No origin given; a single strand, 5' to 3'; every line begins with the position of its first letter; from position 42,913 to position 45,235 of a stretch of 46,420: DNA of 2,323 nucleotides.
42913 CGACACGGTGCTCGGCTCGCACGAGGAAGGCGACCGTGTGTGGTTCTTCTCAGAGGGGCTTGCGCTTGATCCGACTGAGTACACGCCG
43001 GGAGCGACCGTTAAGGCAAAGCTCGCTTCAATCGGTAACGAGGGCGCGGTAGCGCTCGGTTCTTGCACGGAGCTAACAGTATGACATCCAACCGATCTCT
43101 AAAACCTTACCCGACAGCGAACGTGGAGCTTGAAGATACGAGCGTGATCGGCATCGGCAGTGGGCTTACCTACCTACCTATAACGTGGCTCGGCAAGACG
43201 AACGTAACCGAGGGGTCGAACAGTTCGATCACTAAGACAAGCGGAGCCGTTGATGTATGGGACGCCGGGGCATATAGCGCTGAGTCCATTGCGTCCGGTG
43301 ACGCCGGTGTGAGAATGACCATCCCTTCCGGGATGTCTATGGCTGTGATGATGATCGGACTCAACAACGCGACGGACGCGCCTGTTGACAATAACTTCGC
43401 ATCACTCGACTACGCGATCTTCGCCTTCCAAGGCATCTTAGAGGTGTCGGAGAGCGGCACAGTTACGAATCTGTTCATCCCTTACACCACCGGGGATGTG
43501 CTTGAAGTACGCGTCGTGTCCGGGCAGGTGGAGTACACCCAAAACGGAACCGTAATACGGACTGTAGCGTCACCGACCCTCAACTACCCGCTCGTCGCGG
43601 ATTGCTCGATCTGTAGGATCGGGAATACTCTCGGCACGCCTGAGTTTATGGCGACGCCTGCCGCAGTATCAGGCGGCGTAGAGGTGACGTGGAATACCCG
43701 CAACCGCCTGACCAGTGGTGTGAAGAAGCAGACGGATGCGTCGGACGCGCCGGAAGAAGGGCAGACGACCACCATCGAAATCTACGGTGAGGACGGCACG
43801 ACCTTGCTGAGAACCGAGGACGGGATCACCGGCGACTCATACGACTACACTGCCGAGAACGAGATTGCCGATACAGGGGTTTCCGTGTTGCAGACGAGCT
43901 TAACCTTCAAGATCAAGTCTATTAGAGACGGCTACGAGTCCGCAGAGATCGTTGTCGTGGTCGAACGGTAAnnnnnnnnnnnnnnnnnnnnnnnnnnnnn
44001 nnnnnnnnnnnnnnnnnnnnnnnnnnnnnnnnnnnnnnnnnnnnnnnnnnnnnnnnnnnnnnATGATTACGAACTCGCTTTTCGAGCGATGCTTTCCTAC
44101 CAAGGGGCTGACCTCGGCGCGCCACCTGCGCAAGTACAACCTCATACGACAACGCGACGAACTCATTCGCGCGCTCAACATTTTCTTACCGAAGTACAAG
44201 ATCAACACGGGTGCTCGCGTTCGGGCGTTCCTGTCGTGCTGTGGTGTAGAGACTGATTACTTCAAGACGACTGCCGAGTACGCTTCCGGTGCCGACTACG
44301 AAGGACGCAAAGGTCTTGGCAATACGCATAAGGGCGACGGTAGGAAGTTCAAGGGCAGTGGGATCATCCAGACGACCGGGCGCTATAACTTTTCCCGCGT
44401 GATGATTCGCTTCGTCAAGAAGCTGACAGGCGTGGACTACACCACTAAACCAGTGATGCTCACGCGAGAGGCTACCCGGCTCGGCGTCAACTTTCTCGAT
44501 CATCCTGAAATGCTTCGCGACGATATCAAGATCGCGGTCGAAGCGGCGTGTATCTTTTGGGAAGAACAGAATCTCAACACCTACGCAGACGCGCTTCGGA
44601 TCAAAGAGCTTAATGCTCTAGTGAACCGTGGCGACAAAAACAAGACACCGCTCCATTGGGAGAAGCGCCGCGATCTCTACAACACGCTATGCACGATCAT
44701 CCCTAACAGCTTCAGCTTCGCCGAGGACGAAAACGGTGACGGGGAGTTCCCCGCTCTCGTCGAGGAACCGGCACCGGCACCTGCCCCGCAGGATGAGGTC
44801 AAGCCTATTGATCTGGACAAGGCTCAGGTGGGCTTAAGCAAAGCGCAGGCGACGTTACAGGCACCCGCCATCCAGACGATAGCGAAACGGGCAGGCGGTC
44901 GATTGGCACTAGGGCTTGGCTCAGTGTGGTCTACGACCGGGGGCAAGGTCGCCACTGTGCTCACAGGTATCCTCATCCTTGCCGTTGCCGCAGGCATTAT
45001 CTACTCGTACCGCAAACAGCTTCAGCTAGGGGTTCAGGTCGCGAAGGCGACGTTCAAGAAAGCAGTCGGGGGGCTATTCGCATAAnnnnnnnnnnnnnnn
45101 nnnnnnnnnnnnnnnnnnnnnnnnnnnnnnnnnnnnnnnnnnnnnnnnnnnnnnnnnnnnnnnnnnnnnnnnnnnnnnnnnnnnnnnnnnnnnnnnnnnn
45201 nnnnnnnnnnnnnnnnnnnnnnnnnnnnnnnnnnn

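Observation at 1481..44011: Dispersed palindrome-containing motif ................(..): at least 11 copies, concentrated at the starts of transcription units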

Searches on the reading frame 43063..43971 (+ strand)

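Call 80: search_protein_families(library=pfam, proteins=[window:43063-43971:+], max_evalue=0.01)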
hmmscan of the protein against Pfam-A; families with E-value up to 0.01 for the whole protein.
window:43063-43971:+ (302 aa): 0 families

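Call 81: search_protein_families(library=phrogs, proteins=[window:43063-43971:+], max_evalue=0.01)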
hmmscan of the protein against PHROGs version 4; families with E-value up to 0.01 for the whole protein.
window:43063-43971:+ (302 aa): 4 families
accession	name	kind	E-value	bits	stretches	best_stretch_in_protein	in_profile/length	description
phrog_1101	-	tail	1.2e-19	70.8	1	197-296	692-792/1405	tail protein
phrog_6284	-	tail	1.1e-10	41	1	198-296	650-752/1280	tail protein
phrog_19691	-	head and packaging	3.5e-08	33.7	1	48-170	123-239/623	virion structural protein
phrog_4271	-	tail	1.5e-05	23.9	1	194-285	1202-1291/1309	tail protein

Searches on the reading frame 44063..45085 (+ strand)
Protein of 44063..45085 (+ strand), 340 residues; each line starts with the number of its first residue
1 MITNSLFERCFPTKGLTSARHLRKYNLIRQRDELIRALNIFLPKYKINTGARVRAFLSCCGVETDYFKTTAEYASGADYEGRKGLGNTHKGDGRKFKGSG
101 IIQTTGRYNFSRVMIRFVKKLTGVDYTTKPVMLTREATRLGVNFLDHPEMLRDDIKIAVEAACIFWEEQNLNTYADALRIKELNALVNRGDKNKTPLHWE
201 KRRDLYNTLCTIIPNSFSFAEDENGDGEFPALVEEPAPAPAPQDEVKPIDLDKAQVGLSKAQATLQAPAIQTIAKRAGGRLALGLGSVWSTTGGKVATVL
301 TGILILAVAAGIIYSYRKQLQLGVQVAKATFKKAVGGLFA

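Call 79: find_related_loci(query=window:44063-45085:+, collection=viral_contigs, flank=6000)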
Query window:44063-45085:+ (340 aa) in viral_contigs; peptide patterns used: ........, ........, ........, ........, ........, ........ (x = any residue, [..] = any of these).
14 stretches matched a pattern, but none encodes a relative of the query by tblastn (E <= 1e-3).
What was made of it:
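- Tried and rejected: Lysis-promoter conservation: untestable, because no relative locus covering the endolysin gene was recovered (call 79).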

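Call 80: search_protein_families(library=pfam, proteins=[window:44063-45085:+], max_evalue=0.01)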
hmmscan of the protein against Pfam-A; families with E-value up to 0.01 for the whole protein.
window:44063-45085:+ (340 aa): 1 family
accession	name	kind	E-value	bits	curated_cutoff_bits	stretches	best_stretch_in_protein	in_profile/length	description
PF11833.13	CPP1-like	-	0.0048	17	28.4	1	253-324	77-142/196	Protein CHAPERONE-LIKE PROTEIN OF POR1-like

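Call 81: search_protein_families(library=phrogs, proteins=[window:44063-45085:+], max_evalue=0.01)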
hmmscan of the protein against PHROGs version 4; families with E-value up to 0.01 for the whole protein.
window:44063-45085:+ (340 aa): 7 families
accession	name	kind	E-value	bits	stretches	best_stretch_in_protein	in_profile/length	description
phrog_181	-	lysis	4.3e-29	103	1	30-220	347-537/769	endolysin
phrog_9506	-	lysis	8.9e-23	82.4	1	33-224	22-208/330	endolysin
phrog_26317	-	unknown function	2.9e-14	54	1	76-135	11-63/119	-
phrog_1519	-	lysis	3.8e-13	50.4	1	30-209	215-376/502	endolysin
phrog_34417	-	unknown function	3.4e-11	43.9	1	29-207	22-189/326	-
phrog_14712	-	moron, auxiliary metabolic gene and host takeover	7.5e-11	42.8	1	37-191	28-170/322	chitinase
phrog_317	-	lysis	7.7e-06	26.3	1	33-111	211-275/492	endolysin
